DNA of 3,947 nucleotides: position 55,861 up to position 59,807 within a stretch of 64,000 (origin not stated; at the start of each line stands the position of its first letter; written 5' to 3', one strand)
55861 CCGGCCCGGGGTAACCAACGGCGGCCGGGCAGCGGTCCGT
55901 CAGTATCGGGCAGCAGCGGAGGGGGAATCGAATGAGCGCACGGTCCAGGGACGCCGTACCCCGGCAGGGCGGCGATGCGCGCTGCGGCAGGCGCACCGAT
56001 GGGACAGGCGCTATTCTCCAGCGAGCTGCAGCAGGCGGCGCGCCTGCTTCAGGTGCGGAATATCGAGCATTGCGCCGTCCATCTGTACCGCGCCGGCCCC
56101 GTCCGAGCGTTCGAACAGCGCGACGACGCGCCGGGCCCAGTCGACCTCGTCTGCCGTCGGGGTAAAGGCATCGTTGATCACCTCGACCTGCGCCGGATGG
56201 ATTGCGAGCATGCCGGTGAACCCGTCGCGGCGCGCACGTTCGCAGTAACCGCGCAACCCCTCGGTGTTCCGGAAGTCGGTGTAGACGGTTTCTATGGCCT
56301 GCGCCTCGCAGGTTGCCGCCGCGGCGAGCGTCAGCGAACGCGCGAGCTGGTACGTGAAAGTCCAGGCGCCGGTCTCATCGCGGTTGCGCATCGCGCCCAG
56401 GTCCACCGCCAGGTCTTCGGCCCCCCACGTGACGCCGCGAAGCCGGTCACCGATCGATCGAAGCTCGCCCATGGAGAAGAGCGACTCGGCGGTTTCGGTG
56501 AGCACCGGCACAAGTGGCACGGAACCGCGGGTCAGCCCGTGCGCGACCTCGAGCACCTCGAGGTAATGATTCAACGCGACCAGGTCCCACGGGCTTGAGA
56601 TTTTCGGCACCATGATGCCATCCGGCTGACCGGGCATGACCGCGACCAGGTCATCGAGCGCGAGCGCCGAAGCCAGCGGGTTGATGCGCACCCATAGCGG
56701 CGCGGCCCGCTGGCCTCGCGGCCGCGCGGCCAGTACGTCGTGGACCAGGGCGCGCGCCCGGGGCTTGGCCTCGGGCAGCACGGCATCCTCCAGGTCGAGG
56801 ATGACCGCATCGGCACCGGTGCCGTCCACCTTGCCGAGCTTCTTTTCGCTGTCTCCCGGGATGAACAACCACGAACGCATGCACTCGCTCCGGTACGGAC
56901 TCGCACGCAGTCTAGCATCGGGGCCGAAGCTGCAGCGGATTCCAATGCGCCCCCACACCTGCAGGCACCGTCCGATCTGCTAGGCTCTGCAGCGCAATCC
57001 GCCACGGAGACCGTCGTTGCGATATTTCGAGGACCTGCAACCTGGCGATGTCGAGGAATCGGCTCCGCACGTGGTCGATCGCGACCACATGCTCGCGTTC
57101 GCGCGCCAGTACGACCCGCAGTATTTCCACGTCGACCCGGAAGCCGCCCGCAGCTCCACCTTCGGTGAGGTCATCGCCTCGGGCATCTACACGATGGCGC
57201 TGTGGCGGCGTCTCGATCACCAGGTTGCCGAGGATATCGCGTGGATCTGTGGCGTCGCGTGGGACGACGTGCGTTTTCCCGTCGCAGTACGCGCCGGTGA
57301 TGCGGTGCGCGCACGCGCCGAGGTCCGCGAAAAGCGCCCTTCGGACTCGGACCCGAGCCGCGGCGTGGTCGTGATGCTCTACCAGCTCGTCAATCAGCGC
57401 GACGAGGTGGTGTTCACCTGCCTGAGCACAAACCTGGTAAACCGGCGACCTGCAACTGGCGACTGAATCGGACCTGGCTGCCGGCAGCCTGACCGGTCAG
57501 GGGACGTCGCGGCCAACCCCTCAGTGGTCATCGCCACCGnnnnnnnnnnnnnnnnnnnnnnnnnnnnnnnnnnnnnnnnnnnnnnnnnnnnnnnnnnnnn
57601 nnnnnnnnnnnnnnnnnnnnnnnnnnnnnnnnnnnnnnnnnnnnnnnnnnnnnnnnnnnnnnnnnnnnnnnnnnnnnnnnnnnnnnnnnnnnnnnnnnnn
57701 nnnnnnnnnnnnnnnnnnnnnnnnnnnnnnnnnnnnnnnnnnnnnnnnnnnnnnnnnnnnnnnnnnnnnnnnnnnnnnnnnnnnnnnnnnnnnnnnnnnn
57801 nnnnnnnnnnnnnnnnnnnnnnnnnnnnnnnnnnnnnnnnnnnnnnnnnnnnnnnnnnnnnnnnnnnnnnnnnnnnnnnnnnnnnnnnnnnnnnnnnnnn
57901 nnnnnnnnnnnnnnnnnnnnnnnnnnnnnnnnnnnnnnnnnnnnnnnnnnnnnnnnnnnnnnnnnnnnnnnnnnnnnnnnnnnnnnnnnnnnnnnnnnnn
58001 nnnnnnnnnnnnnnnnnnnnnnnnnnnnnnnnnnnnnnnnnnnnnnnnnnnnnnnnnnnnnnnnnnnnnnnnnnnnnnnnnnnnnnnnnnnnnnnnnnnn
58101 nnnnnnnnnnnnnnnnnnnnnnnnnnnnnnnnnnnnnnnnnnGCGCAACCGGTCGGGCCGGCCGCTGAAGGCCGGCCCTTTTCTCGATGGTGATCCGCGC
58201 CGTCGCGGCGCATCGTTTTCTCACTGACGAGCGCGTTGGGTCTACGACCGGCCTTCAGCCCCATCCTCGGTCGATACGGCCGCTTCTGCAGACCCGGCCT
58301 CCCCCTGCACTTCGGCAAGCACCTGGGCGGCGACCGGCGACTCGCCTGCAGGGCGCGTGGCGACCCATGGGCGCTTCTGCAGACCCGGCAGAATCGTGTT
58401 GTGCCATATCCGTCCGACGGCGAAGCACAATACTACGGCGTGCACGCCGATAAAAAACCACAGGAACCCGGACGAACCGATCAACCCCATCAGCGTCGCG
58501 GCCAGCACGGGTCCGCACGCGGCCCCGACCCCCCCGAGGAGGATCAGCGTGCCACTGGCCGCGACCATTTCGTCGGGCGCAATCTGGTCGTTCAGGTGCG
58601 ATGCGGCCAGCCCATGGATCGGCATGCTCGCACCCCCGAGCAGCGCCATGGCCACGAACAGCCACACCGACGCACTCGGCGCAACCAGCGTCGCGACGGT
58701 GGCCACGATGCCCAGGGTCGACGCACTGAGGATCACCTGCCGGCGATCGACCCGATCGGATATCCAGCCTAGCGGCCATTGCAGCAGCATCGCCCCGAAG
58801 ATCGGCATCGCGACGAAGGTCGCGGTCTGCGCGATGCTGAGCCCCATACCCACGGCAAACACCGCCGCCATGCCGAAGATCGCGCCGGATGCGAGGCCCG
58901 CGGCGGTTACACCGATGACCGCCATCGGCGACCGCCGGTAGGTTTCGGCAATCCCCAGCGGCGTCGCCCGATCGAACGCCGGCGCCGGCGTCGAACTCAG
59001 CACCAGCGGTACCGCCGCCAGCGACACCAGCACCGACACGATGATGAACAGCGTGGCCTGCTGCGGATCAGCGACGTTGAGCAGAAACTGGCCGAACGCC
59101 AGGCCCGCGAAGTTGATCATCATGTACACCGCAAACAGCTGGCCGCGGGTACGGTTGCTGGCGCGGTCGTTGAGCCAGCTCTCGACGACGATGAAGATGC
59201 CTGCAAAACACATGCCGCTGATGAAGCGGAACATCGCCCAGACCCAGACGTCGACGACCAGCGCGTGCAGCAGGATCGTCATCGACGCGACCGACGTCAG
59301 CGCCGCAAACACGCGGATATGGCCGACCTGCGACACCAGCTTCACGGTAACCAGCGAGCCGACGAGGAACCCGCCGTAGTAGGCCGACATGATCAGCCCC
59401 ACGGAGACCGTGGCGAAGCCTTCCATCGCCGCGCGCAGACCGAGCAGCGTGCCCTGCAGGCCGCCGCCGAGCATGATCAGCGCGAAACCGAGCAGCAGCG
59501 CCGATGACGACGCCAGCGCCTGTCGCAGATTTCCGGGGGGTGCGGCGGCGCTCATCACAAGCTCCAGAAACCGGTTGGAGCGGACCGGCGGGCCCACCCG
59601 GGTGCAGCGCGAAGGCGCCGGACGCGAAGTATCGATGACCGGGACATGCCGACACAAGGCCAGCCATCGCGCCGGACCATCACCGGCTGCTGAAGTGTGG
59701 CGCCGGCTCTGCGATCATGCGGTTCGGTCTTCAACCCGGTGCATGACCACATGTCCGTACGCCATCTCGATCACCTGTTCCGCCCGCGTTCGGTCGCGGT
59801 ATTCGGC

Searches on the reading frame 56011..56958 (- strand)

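Call 43: search_protein_families(library=pfam, proteins=[window:56011-56958:-])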
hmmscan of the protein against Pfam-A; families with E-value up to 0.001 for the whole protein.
window:56011-56958:- (315 aa): 2 families
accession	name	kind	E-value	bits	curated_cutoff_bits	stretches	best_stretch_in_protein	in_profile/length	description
PF03328.21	HpcH_HpaI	-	3.7e-35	121.7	25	1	28-255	1-221/221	HpcH/HpaI aldolase/citrate lyase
PF15617.12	C-C_Bond_Lyase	-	1.3e-11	44.7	28.4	1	41-313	24-315/320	C-C_Bond_Lyase of the TIM-Barrel fold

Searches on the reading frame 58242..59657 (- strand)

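Call 43: search_protein_families(library=pfam, proteins=[window:58242-59657:-])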
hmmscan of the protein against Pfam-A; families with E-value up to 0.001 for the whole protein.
window:58242-59657:- (471 aa): 4 families
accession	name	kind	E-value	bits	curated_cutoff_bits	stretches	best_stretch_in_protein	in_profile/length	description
PF07690.21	MFS_1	-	2e-29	103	33.4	2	54-383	1-347/347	Major Facilitator Superfamily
PF00083.30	Sugar_tr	-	2.5e-08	33.7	22.3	1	82-219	44-185/452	Sugar (and other) transporter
PF06779.20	MFS_4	-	4.6e-07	30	26.3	1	79-413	23-361/364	Uncharacterised MFS-type transporter YbfB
PF12832.13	MFS_1_like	-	0.00015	21.4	25.2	1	102-192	265-357/373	MFS_1 like family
